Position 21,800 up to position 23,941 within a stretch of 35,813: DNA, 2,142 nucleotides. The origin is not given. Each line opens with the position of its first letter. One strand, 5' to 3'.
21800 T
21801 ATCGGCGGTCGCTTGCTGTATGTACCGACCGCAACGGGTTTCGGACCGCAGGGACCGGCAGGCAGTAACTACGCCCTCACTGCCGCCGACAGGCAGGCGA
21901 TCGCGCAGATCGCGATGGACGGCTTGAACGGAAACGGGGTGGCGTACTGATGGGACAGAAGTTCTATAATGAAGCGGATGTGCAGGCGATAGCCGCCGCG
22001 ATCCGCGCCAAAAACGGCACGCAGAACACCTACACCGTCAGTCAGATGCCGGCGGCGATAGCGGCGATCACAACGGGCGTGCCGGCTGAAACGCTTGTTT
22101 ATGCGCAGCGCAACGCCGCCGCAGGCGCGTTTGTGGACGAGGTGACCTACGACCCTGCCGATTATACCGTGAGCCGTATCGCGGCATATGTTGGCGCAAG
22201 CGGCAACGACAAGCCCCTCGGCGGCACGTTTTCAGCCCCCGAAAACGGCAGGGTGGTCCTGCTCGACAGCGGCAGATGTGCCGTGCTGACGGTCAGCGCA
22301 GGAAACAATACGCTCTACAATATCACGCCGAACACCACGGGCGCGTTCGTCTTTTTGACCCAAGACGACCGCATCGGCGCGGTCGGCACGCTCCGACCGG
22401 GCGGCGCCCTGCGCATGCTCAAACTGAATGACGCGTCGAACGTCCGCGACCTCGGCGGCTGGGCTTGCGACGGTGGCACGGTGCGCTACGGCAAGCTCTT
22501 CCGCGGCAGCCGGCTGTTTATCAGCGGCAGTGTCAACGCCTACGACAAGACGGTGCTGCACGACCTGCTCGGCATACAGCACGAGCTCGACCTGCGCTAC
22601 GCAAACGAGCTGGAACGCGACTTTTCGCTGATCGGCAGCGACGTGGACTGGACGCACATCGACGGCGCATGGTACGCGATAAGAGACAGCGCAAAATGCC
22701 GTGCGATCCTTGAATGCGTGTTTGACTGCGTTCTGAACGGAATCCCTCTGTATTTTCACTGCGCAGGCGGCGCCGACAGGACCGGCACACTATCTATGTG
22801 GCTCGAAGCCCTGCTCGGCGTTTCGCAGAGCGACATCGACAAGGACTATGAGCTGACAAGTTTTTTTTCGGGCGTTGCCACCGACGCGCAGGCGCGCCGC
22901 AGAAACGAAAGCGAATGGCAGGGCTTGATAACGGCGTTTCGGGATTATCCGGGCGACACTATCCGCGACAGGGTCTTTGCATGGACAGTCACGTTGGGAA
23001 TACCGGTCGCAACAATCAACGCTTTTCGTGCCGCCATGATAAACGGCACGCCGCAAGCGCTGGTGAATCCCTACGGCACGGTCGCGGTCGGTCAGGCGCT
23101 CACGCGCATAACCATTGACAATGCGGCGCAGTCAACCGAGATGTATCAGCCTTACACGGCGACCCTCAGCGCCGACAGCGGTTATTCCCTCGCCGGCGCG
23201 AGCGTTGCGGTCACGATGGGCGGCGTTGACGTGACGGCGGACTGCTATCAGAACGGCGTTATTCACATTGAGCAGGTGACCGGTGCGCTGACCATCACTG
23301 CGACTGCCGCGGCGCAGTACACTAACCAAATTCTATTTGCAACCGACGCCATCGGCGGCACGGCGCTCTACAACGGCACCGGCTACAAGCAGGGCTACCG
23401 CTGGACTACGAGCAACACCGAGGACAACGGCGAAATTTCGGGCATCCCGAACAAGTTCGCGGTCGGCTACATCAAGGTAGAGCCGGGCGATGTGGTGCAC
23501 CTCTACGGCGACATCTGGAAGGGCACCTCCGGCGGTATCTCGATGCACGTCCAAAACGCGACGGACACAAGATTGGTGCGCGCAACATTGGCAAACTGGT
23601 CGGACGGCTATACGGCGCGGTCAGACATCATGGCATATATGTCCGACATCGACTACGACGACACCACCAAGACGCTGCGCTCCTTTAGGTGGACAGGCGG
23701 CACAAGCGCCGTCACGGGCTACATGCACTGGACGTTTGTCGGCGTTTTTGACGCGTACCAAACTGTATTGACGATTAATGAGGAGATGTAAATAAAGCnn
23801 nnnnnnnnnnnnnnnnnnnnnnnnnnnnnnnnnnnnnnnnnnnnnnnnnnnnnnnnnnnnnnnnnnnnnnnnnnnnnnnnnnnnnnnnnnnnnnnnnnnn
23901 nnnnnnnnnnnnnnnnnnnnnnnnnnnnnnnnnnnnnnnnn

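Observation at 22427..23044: Intact tyrosine-phosphatase-fold (CX5R) domain inside a tail-fibre-module protein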

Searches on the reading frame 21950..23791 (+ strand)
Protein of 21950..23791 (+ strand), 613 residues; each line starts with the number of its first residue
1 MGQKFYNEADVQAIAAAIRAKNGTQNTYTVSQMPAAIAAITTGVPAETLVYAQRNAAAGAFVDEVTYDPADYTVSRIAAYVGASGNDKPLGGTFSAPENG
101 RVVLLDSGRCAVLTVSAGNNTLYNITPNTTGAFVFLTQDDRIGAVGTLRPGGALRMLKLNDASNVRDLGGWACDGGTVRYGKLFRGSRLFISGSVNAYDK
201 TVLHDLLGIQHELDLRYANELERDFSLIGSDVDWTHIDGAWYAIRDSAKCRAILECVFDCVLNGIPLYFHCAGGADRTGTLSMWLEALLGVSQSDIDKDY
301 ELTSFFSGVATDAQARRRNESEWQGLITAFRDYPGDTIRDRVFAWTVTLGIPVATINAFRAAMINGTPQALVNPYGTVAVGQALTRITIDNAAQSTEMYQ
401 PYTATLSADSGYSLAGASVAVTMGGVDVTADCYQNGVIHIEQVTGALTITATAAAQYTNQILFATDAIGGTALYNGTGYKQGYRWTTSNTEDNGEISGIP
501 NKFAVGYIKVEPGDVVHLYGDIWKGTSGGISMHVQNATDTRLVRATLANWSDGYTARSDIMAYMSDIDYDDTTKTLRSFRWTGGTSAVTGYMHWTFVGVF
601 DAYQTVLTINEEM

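Call 3: search_protein_families(library=pfam, proteins=[window:21950-23791:+], max_evalue=0.01)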
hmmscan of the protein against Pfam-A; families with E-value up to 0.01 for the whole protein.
window:21950-23791:+ (613 aa): 2 families
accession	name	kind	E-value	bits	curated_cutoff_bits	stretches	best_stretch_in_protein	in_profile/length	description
PF13350.11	Y_phosphatase3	-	4.7e-25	89.4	22.2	1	158-376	2-214/240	Tyrosine phosphatase family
PF22784.1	PTP-SAK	-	0.00025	21.6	27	1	195-296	19-119/153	Swiss Army Knife protein, DSP-PTPase phosphatase domain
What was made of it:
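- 22421..23077 (+): PF13350 (Y_phosphatase3) PTP-fold catalytic domain, aa 158-376. Pfam E 4.7e-25 (call 3).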

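Call 4: search_protein_families(library=phrogs, proteins=[window:21950-23791:+], max_evalue=0.001)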
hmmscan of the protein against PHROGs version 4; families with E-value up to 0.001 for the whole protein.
window:21950-23791:+ (613 aa): 0 families

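Call 5: search_solved_structures(query=window:21950-23791:+, max_evalue=1, show_alignments=3)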
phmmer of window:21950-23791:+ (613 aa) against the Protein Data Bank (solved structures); distinct sequences matched with E-value up to 1: 4.
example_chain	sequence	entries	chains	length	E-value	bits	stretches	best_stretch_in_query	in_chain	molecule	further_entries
8dhi_A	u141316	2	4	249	2.9e-06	29.4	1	248-307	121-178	TYR_PHOSPHATASE_2 domain-containing protein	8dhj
6ll9_A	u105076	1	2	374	0.4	12.5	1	208-291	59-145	D-alanine--D-alanine ligase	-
1ywf_A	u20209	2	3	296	0.52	12.1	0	254-300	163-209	PHOSPHOTYROSINE PROTEIN PHOSPHATASE PTPB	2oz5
3m4u_A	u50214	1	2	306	0.98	11.2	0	248-294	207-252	Tyrosine specific protein phosphatase, putative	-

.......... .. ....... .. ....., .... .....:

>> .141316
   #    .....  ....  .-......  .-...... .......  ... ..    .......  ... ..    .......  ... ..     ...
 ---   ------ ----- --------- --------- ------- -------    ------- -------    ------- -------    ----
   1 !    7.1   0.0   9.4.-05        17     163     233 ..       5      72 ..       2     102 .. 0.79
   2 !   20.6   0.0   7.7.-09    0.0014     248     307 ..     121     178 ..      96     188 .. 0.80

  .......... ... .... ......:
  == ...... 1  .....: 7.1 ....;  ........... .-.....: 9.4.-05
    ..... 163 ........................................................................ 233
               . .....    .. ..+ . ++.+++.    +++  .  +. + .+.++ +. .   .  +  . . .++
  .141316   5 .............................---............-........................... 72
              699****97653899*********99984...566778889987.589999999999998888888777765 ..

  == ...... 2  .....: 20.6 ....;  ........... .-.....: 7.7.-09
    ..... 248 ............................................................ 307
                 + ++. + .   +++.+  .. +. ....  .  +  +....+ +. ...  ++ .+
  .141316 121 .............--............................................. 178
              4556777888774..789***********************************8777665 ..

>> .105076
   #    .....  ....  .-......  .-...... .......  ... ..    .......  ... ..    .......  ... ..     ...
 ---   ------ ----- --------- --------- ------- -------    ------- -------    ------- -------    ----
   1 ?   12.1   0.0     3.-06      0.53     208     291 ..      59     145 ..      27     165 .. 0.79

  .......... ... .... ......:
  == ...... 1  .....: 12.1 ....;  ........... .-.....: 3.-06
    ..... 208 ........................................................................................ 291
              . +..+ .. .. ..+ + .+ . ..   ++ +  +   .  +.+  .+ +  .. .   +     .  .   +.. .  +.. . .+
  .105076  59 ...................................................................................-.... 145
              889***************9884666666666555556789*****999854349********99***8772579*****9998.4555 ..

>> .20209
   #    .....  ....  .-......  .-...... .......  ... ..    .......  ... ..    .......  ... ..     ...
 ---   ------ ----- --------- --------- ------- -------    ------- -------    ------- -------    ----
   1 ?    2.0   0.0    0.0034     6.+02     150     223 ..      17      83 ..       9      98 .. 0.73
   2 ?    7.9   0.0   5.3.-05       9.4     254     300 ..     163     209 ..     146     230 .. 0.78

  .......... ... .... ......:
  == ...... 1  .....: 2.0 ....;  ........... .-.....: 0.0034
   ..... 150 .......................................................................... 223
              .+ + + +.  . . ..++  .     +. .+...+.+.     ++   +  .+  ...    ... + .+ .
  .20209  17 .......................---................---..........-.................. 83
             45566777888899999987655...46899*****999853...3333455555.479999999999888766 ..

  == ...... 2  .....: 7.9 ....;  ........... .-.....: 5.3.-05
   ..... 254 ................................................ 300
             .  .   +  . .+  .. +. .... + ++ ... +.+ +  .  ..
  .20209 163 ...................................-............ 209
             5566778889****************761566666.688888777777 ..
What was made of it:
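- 22439..22477 (+): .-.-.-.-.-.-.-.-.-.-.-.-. motif (aa 164-176); the invariant W171, C173 and D174 are specific to this subfamily. The C. difficile PTP has N and T at the W and C positions (call 5 alignment).
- Closest known: Clostridioides difficile protein tyrosine phosphatase. Different: It is a 249-aa single-domain protein with the ALP Lys (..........) and no adaptor, beta, Ig-like or head domains (call 5).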

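Call 8: find_homologous_proteins(query=window:21950-23791:+)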
Query window:21950-23791:+ (613 aa): 4296 proteins with E <= 0.001 among 8000 candidates; the best 120 are listed.
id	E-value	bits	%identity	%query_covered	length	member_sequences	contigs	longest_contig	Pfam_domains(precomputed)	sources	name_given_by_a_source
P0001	0.0e+0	1347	97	100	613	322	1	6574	PF13350.12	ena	-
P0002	0.0e+0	1136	81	98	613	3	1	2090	PF13350.12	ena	-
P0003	1.2e-254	865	65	98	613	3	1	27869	PF13350.12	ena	-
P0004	5.6e-252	856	64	98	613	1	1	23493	PF13350.12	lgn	-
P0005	2.6e-247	840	64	96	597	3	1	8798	PF13350.12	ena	-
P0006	1.3e-240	818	61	98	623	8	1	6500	PF13350.12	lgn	-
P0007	7.9e-240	816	62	98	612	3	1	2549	PF13350.12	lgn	-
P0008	5.3e-220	750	59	95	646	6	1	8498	PF13350.12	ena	-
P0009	1.6e-216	739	57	98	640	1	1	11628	PF13350.12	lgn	-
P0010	8.0e-193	660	52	98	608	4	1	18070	PF13350.12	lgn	-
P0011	6.9e-190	651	52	98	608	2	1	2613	PF13350.12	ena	-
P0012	6.6e-183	628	51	99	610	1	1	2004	PF13350.12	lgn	-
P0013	2.1e-177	610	40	53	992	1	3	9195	PF13350.12,PF22784.2,PF22741.2,PF22785.2,PF03162.19,PF00102.33,PF00782.26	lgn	-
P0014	3.5e-175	602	54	66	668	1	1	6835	PF13350.12,PF22784.2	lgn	-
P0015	4.0e-160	552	39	53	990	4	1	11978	PF13350.12,PF22784.2,PF22741.2,PF22785.2,PF03162.19,PF00102.33,PF00782.26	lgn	-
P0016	1.1e-156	541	39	53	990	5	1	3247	PF13350.12,PF22784.2,PF22741.2,PF22785.2,PF03162.19,PF00102.33,PF00782.26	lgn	-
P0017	9.1e-156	538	38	57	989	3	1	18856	PF13350.12,PF22784.2,PF22741.2,PF22785.2,PF03162.19,PF00102.33,PF00782.26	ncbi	-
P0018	1.3e-154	534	42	86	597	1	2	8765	PF13350.12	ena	-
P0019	3.4e-153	530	48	66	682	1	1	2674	PF13350.12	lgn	-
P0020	1.1e-150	521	36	53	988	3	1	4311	PF13350.12,PF22784.2,PF22741.2,PF22785.2,PF03162.19,PF00102.33,PF00782.26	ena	-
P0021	9.3e-150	518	45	69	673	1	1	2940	PF13350.12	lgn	-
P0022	1.8e-149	517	38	98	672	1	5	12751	PF13350.12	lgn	-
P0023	4.3e-141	490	53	68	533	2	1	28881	PF13350.12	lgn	-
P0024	7.6e-141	489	38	93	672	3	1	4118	PF13350.12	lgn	-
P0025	8.8e-141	489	40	92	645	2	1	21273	PF13350.12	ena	-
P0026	2.5e-140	487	39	94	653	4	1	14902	PF13350.12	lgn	-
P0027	5.8e-140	486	41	93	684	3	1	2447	PF13350.12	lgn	-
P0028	1.8e-139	484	45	53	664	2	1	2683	PF13350.12,PF22784.2,PF22741.2,PF22785.2,PF00102.33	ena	-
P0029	4.8e-139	483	38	92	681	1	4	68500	PF13350.12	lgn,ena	-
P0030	5.5e-139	483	39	99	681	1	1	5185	PF13350.12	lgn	-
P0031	1.8e-138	481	55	66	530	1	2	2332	PF13350.12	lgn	-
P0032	2.3e-137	477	37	93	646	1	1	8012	PF13350.12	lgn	-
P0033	4.7e-135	470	39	92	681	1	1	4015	PF13350.12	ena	-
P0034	1.1e-134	468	40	98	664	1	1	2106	PF13350.12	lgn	-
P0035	9.5e-133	462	39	92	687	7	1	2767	PF13350.12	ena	-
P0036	1.1e-132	462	52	68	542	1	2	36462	PF13350.12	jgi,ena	-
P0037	3.5e-130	454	49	68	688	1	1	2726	PF13350.12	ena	-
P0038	2.6e-127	444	45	85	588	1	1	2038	PF13350.12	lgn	-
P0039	9.3e-127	442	44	85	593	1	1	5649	PF13350.12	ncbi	-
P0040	9.5e-127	442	46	85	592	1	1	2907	PF13350.12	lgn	-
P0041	3.6e-126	440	41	84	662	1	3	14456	PF13350.12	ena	-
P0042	4.4e-126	440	41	84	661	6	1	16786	PF13350.12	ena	-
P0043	1.2e-125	439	34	100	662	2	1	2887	PF13350.12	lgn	-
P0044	1.9e-125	438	45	85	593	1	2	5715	PF13350.12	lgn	-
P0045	2.2e-125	438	41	84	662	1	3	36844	PF13350.12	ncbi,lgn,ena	-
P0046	2.4e-125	438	42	74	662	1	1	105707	PF13350.12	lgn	-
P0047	2.4e-125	438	35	100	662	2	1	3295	PF13350.12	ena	-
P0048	3.8e-125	437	41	84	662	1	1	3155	PF13350.12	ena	-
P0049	4.5e-125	437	34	100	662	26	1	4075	PF13350.12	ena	-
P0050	7.1e-125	436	37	100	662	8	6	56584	PF13350.12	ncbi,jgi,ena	jgi:hypothetical protein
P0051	1.2e-124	435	36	100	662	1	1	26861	PF13350.12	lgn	-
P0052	1.2e-124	435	50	62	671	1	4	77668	PF13350.12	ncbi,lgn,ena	-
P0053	1.9e-124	435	42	74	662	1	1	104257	PF13350.12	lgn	-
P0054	1.9e-124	435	44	85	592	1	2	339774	PF13350.12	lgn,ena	-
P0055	2.1e-124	435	43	85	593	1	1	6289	PF13350.12,PF22785.2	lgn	-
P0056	2.8e-124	434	36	100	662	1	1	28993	PF13350.12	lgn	-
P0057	7.7e-124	433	41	82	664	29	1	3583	PF13350.12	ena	-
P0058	1.0e-123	432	40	87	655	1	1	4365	PF13350.12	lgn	-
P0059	2.7e-123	431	42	74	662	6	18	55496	PF13350.12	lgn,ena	-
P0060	2.9e-123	431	36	100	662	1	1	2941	PF13350.12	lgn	-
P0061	5.8e-123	430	41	74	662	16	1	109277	PF13350.12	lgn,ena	-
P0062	1.5e-122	428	46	73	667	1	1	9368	PF13350.12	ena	-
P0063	2.7e-122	428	42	73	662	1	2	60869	PF13350.12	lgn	-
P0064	3.8e-122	427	42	74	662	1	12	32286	PF13350.12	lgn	-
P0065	4.1e-122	427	36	100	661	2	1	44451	PF13350.12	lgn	-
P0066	4.1e-122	427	41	74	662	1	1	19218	PF13350.12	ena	-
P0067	3.2e-121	424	35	100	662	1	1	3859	PF13350.12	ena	-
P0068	4.8e-121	423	45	81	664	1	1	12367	PF13350.12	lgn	-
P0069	5.9e-121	423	35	100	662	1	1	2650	PF13350.12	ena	-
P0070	1.8e-120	422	49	70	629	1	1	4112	PF13350.12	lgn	-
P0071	5.0e-120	420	36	100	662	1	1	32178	PF13350.12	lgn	-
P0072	2.2e-119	418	41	74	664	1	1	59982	PF13350.12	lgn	-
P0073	1.0e-118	416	46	71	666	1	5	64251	PF13350.12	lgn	-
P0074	1.1e-118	416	45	71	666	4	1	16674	PF13350.12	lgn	-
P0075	1.7e-118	415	44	74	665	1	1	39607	PF13350.12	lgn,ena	-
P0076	1.9e-118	415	45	71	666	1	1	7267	PF13350.12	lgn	-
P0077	4.1e-118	414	43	74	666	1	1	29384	PF13350.12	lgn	-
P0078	6.3e-118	413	44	74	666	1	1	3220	PF13350.12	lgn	-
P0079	8.0e-118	413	40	58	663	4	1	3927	PF13350.12,PF22784.2,PF22785.2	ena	-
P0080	1.2e-117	412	42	71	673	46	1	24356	PF13350.12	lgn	-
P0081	1.3e-117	412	43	85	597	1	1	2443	PF13350.12,PF22785.2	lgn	-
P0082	1.8e-117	412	45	71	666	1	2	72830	PF13350.12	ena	-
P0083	1.9e-117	412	47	71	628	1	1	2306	PF13350.12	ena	-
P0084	2.1e-117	411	46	74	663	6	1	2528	PF13350.12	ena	-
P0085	2.5e-117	411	45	71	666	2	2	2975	PF13350.12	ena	-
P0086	2.5e-117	411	42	69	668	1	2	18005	PF13350.12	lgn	-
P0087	2.8e-117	411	38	98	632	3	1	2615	PF13350.12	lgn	-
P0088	3.1e-117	411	45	78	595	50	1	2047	PF13350.12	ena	-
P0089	4.0e-117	410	45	71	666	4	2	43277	PF13350.12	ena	-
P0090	4.0e-117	410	45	71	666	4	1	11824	PF13350.12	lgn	-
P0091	5.6e-117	410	45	71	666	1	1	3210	PF13350.12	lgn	-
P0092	9.8e-117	409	43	86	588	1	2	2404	PF13350.12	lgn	-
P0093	1.9e-116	408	45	71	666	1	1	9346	PF13350.12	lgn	-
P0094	2.1e-116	408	44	71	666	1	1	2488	PF13350.12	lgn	-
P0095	2.2e-116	408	45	70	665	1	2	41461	PF13350.12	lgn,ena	-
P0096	2.4e-116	408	45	70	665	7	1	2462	PF13350.12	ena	-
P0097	2.7e-116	408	44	70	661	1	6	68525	PF13350.12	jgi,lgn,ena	jgi:protein-tyrosine phosphatase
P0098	3.5e-116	407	45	70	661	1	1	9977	PF13350.12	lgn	-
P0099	4.0e-116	407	45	71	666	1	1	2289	PF13350.12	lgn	-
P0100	4.2e-116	407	44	71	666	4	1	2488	PF13350.12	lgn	-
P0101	6.0e-116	407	45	70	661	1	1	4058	PF13350.12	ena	-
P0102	8.6e-116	406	44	71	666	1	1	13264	PF13350.12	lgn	-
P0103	9.5e-116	406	44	70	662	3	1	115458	PF13350.12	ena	-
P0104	9.8e-116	406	44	74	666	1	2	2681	PF13350.12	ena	-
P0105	1.6e-115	405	45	70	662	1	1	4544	PF13350.12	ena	-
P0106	1.6e-115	405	38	93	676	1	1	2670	PF13350.12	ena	-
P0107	1.7e-115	405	45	70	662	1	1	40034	PF13350.12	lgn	-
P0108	1.8e-115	405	44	70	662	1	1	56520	PF13350.12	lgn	-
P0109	2.0e-115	405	45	70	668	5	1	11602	PF13350.12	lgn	-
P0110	2.1e-115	405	45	71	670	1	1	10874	PF13350.12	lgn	-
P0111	3.0e-115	404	45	70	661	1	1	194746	PF13350.12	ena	-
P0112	3.0e-115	404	41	69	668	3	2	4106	PF13350.12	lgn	-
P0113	4.2e-115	404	36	95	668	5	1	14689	PF13350.12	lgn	-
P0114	4.7e-115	404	45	70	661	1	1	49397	PF13350.12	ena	-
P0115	5.2e-115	404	38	53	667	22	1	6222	PF13350.12,PF22784.2,PF22785.2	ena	-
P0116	6.3e-115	403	44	70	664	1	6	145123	PF13350.12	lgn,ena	-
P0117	7.3e-115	403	48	70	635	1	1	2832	PF13350.12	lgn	-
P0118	7.7e-115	403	46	70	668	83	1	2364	PF13350.12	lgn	-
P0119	8.5e-115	403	44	70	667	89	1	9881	PF13350.12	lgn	-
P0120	8.6e-115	403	46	77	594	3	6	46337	PF13350.12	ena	-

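Call 9: search_dna_similar(query=window:21950-23791:+, collection=phages, mode=protein, max_rows=40)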
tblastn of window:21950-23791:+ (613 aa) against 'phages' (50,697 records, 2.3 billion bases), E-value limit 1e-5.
Records with a match: 1; places in all: 1; records where one place covers at least 80% of the query: 0.
Best place of each record, by identity: <60% 1.
By first word of the organism name: Bacteriophage 1.
By host as written in the record: - 1.
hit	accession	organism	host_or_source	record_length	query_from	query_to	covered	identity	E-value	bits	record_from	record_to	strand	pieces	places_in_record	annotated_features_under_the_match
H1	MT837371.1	Bacteriophage sp.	human fecal samples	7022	155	312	26%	31.1%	3e-12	76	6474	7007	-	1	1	record has no annotation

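Call 11: find_encoding_contigs(protein=P0003, flank=10000, max_places=3)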
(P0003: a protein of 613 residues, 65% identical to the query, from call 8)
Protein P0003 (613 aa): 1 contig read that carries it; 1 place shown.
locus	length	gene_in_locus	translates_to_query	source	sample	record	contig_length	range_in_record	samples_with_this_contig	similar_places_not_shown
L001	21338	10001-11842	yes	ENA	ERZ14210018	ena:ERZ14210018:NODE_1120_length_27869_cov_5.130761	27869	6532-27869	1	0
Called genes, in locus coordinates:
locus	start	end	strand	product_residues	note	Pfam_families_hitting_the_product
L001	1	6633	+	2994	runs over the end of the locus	-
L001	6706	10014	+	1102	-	PF05048:NosD (faint)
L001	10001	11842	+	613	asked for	PF13350:Y_phosphatase3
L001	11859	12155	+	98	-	PF10779:XhlA (faint)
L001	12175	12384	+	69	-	PF16945:Phage_r1t_holin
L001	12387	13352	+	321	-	PF01510:Amidase_2, PF09374:PG_binding_3 (faint), PF01471:PG_binding_1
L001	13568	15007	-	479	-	PF00239:Resolvase, PF07508:Recombinase, PF13408:Zn_ribbon_recom (weak)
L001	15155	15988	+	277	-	PF22769:DCD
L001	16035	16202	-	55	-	-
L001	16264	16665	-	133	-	PF15919:HicB_lk_antitox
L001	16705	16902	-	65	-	PF07927:HicA_toxin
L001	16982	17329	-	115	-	PF13560:HTH_31, PF01381:HTH_3, PF12844:HTH_19, PF13443:HTH_26 (weak)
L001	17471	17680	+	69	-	PF13560:HTH_31, PF12844:HTH_19, PF01381:HTH_3, PF22495:HTH_92 (weak)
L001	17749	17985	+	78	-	-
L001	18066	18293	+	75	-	-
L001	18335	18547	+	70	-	-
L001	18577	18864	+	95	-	-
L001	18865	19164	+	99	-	-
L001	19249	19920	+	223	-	-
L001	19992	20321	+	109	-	-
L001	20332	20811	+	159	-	-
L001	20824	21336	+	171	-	?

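Call 12: find_encoding_contigs(protein=P0054, flank=10000, max_places=3)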
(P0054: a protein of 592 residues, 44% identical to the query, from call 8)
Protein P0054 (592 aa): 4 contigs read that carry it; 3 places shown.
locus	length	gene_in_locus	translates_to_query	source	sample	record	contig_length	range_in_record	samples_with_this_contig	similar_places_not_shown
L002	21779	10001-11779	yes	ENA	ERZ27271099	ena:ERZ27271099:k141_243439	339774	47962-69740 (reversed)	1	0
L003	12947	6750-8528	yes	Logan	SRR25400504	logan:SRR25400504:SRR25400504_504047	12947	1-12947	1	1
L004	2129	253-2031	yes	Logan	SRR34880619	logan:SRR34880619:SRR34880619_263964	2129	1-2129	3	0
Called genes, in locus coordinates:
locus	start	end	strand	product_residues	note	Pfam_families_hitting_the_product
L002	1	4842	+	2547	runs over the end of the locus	PF20155:TMP_3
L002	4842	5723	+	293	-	-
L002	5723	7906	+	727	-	PF06605:Prophage_tail (weak)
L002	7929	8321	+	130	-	-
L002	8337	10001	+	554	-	PF00657:Lipase_GDSL, PF13472:Lipase_GDSL_2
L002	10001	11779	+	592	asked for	PF13350:Y_phosphatase3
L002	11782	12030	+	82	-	PF10779:XhlA (weak)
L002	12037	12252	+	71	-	PF16945:Phage_r1t_holin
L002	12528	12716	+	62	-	-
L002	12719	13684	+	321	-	PF01520:Amidase_3, PF09374:PG_binding_3 (faint), PF01471:PG_binding_1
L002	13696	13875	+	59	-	-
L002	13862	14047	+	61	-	PF23792:CD1375-like (weak)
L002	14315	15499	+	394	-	PF13102:Phage_int_SAM_5 (faint), PF00589:Phage_integrase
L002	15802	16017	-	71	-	PF11213:DUF3006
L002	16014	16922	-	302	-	PF00753:Lactamase_B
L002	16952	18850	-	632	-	PF00664:ABC_membrane, PF00005:ABC_tran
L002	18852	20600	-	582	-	PF00664:ABC_membrane, PF00005:ABC_tran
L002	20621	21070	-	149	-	PF12802:MarR_2, PF01047:MarR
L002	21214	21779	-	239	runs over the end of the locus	-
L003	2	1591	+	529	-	?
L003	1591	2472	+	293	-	-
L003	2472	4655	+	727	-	PF06605:Prophage_tail (weak)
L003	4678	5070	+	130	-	-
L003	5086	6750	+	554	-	PF00657:Lipase_GDSL, PF13472:Lipase_GDSL_2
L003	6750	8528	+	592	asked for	PF13350:Y_phosphatase3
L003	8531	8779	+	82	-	PF10779:XhlA (weak)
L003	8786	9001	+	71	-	PF16945:Phage_r1t_holin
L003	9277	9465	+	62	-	-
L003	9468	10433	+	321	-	PF01520:Amidase_3, PF09374:PG_binding_3 (faint), PF01471:PG_binding_1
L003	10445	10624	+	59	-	-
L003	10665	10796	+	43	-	PF23792:CD1375-like (weak)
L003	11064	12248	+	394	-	PF13102:Phage_int_SAM_5 (faint), PF00589:Phage_integrase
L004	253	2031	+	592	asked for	PF13350:Y_phosphatase3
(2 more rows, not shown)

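Call 13: find_related_loci(query=window:21950-23791:+, collection=viral_contigs, flank=8000)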
Query window:21950-23791:+ (613 aa) in viral_contigs; peptide patterns used: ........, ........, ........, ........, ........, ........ (x = any residue, [..] = any of these).
No stretch of DNA in the collection matches any of the patterns.

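Call 17: find_related_loci(query=window:21950-23791:+, collection=genome_contigs, flank=10000)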
Query window:21950-23791:+ (613 aa) in genome_contigs; peptide patterns used: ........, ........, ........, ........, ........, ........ (x = any residue, [..] = any of these).
67 stretches matched a pattern; 3 encode a relative of the query (tblastn E <= 1e-3); 2 distinct loci.
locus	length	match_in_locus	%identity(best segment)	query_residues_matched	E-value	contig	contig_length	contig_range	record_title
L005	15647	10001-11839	97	1-613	0e+0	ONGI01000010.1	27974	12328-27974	uncultured Clostridiales bacterium isolate RUG277 genome assembly, contig: scaffold_832, whole genome shotgun sequence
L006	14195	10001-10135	84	1-45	5e-18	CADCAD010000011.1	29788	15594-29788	MAG: uncultured Ruminococcus sp. isolate RUG14448 genome assembly, contig: RUG14448_asm_11, whole genome shotgun sequenc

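Call 25: get_annotated_region(hit=H1, flank=7000)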
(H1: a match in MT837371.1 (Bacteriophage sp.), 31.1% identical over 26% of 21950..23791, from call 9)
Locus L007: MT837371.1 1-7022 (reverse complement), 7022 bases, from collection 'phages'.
description: UNVERIFIED: Bacteriophage sp. clone scaffold_4596 genomic sequence.
organism: Bacteriophage sp. (NCBI taxid 38018)
taxonomy: Viruses
host: -; source: human fecal samples; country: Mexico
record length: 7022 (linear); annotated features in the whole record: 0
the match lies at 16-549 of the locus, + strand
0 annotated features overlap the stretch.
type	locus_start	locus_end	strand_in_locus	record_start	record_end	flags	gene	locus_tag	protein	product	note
